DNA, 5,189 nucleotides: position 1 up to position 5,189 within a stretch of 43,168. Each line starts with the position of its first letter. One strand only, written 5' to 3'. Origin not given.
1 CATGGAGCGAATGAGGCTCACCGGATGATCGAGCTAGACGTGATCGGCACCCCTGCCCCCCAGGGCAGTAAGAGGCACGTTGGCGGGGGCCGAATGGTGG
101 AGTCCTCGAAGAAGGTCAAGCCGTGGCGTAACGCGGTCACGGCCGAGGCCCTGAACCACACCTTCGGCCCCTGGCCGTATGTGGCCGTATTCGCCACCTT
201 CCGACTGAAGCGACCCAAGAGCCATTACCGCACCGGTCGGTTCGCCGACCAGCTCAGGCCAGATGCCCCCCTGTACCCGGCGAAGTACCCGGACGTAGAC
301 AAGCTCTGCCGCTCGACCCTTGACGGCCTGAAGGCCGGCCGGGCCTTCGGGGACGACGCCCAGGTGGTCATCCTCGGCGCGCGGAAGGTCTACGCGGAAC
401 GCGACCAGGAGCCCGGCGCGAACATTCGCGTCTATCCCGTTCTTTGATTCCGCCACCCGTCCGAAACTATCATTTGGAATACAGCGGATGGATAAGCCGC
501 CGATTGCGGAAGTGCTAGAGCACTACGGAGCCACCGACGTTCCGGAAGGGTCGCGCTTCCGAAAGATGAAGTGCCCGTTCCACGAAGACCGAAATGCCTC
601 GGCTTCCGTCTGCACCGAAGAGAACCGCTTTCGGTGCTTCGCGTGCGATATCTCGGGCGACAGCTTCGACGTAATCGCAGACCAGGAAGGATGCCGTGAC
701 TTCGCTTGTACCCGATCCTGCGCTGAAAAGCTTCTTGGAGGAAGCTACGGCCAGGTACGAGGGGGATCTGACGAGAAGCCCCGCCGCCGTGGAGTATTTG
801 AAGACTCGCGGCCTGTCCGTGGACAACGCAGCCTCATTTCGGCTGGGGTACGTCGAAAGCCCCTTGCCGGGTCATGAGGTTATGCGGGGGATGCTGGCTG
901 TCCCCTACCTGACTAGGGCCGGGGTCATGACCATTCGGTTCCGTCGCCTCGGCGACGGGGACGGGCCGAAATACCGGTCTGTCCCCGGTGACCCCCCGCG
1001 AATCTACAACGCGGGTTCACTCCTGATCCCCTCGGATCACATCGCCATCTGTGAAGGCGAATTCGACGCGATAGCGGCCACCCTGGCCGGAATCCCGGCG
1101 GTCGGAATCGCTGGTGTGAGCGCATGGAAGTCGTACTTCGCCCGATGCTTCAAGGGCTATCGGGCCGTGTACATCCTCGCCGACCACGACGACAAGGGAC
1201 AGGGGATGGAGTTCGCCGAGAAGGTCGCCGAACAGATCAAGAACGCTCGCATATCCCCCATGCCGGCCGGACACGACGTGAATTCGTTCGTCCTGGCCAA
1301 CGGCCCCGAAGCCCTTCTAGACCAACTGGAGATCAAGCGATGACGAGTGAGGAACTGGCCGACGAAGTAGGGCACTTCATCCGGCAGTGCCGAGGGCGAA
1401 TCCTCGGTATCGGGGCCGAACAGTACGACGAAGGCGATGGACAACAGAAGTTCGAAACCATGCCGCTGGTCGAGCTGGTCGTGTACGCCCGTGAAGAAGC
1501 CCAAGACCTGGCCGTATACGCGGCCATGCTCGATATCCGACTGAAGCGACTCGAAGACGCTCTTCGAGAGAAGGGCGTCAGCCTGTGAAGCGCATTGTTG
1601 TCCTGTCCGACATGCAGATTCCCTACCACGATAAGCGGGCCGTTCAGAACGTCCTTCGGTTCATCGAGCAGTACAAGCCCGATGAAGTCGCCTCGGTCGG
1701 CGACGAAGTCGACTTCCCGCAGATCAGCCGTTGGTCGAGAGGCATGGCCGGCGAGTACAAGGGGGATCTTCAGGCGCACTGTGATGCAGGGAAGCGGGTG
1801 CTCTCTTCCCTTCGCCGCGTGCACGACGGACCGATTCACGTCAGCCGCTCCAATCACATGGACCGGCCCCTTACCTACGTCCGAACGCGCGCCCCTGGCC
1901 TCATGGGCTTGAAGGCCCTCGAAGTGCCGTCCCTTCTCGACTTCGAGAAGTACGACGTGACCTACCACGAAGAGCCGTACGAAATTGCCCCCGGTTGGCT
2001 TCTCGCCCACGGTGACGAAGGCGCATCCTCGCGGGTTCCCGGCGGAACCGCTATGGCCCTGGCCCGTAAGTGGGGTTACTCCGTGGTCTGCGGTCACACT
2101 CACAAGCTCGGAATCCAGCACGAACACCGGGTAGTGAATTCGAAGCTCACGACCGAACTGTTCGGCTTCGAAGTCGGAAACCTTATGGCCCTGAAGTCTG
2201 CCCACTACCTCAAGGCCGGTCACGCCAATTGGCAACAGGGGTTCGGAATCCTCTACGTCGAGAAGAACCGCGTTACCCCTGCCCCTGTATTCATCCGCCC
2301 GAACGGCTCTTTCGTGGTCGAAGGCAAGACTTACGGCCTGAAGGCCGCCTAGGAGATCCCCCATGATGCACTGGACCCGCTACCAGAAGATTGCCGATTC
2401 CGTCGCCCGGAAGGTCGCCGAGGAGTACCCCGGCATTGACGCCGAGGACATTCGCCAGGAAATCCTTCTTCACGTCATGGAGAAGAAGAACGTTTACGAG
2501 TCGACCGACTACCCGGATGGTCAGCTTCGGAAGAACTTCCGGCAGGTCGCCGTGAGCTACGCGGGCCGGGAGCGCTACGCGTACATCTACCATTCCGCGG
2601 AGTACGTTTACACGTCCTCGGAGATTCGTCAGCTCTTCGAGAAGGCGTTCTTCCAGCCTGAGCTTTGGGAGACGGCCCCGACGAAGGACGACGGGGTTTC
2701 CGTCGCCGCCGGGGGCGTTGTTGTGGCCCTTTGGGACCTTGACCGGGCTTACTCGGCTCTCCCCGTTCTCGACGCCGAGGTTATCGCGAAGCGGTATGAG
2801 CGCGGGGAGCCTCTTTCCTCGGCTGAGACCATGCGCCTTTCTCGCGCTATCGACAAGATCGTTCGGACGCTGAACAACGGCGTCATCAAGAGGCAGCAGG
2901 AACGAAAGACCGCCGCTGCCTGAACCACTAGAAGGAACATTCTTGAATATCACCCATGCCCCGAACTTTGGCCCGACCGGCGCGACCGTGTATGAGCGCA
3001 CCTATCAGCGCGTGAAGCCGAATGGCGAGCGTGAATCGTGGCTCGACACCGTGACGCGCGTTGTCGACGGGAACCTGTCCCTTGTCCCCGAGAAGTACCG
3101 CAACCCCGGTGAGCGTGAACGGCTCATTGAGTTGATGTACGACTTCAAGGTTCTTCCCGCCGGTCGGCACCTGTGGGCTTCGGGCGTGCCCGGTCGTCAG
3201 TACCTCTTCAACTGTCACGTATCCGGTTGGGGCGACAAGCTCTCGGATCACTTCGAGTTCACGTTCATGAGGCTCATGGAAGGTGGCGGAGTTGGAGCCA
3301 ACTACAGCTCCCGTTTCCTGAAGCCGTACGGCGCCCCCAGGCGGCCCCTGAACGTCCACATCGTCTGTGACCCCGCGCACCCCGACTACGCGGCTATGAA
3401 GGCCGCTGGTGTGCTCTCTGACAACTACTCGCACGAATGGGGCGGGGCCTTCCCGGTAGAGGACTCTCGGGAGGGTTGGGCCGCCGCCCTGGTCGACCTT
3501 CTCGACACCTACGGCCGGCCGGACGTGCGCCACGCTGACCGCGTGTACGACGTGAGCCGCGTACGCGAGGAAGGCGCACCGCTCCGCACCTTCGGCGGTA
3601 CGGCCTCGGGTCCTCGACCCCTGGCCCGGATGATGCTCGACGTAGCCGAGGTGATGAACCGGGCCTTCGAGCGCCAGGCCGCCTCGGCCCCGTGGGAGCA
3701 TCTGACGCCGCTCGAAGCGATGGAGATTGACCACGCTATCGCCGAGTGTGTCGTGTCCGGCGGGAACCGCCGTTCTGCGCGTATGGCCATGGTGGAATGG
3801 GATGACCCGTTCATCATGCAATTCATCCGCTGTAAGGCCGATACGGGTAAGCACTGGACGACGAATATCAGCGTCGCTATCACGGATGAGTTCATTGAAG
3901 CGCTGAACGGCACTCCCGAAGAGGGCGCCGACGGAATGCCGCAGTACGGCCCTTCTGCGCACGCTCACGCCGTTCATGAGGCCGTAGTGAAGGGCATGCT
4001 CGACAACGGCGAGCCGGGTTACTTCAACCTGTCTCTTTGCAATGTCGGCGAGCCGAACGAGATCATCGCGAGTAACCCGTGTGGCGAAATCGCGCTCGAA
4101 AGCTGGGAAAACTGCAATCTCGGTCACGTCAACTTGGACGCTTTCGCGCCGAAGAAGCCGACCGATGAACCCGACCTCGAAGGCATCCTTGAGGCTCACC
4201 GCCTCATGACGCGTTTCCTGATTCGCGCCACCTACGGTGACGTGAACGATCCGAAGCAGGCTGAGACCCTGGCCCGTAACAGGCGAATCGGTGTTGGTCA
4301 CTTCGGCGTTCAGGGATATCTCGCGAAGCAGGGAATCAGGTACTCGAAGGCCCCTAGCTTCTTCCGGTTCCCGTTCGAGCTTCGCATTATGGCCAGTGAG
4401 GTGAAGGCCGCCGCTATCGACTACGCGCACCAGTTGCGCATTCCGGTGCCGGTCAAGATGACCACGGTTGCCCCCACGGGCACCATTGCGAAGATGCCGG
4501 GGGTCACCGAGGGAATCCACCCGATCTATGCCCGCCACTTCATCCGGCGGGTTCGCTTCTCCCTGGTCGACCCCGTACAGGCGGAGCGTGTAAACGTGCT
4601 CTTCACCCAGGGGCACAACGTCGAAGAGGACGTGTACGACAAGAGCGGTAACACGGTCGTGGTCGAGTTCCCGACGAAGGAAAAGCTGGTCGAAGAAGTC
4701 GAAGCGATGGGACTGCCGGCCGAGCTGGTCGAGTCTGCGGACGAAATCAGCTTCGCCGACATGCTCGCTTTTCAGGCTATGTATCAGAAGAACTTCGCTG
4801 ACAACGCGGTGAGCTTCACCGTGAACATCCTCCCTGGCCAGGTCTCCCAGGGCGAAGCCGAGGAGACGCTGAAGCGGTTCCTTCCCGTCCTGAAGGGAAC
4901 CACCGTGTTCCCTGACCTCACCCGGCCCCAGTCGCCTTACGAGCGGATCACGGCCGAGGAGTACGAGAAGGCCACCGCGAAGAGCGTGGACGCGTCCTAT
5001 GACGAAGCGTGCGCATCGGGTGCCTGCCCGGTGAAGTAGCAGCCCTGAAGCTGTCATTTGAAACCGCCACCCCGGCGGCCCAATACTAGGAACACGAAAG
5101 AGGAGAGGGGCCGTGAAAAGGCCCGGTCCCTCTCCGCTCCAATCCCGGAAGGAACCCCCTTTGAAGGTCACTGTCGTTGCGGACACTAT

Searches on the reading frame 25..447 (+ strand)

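Call 29: search_protein_families(library=pfam, proteins=[window:25-447:+], max_evalue=0.01)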
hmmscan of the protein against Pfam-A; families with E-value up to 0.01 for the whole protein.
window:25-447:+ (140 aa): 1 family
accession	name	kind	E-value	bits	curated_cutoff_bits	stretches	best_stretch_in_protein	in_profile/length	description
PF05866.16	RusA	-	7.1e-10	40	22.8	1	10-136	4-123/124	Endodeoxyribonuclease RusA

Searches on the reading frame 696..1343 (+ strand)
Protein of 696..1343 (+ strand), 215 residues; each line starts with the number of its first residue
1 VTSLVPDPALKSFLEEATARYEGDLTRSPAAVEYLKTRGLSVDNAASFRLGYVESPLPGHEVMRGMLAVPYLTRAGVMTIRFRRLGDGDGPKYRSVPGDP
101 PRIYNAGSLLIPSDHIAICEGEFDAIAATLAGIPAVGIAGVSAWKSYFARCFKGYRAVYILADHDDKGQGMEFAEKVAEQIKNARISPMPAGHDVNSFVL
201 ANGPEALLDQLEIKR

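Call 29: search_protein_families(library=pfam, proteins=[window:696-1343:+], max_evalue=0.01)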
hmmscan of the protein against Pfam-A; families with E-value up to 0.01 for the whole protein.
window:696-1343:+ (215 aa): 3 families
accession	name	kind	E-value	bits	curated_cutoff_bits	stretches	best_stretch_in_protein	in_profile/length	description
PF13362.12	Toprim_3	-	1.7e-08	35.3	27.2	1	116-205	2-95/95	Toprim domain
PF13155.12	Toprim_2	-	1.8e-08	35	22.1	1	118-198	2-87/88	Toprim-like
PF08275.17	DNAG_N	-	0.0062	17.1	26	1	25-55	6-38/128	DNA primase catalytic core, N-terminal domain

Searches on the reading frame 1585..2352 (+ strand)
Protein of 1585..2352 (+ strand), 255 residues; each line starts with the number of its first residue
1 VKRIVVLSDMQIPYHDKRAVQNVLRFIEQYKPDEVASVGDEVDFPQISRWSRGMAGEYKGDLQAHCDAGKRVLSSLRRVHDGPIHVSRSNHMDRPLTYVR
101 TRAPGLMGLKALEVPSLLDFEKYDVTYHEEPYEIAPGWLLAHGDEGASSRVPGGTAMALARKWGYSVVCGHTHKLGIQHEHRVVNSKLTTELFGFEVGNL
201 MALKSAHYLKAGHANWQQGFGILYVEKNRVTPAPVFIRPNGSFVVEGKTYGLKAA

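Call 29: search_protein_families(library=pfam, proteins=[window:1585-2352:+], max_evalue=0.01)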
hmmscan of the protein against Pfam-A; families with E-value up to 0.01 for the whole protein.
window:1585-2352:+ (255 aa): 2 families
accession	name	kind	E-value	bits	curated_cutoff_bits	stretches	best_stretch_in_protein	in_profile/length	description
PF12850.12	Metallophos_2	-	0.001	19.5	27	0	139-183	85-127/154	Calcineurin-like phosphoesterase superfamily domain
PF00149.33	Metallophos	-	0.0075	17.2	21.5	0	3-92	2-71/191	Calcineurin-like phosphoesterase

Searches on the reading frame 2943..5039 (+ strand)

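Call 29: search_protein_families(library=pfam, proteins=[window:2943-5039:+], max_evalue=0.01)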
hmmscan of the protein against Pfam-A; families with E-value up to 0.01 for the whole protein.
window:2943-5039:+ (698 aa): 4 families
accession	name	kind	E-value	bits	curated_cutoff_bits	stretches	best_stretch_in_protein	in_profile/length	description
PF02867.20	Ribonuc_red_lgC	-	1.2e-43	150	23.9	3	257-470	57-305/523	Ribonucleotide reductase, barrel domain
PF17975.6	RNR_Alpha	-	5.6e-17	62.5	26.4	1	4-81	12-100/101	Ribonucleotide reductase alpha domain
PF21995.1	RNR-II_ins_dom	-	2.9e-15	56.9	27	1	137-238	2-107/107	B12-dependent ribonucleotide reductase, insertion domain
PF00317.26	Ribonuc_red_lgN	-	0.002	18.6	28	1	9-84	3-76/77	Ribonucleotide reductase, all-alpha domain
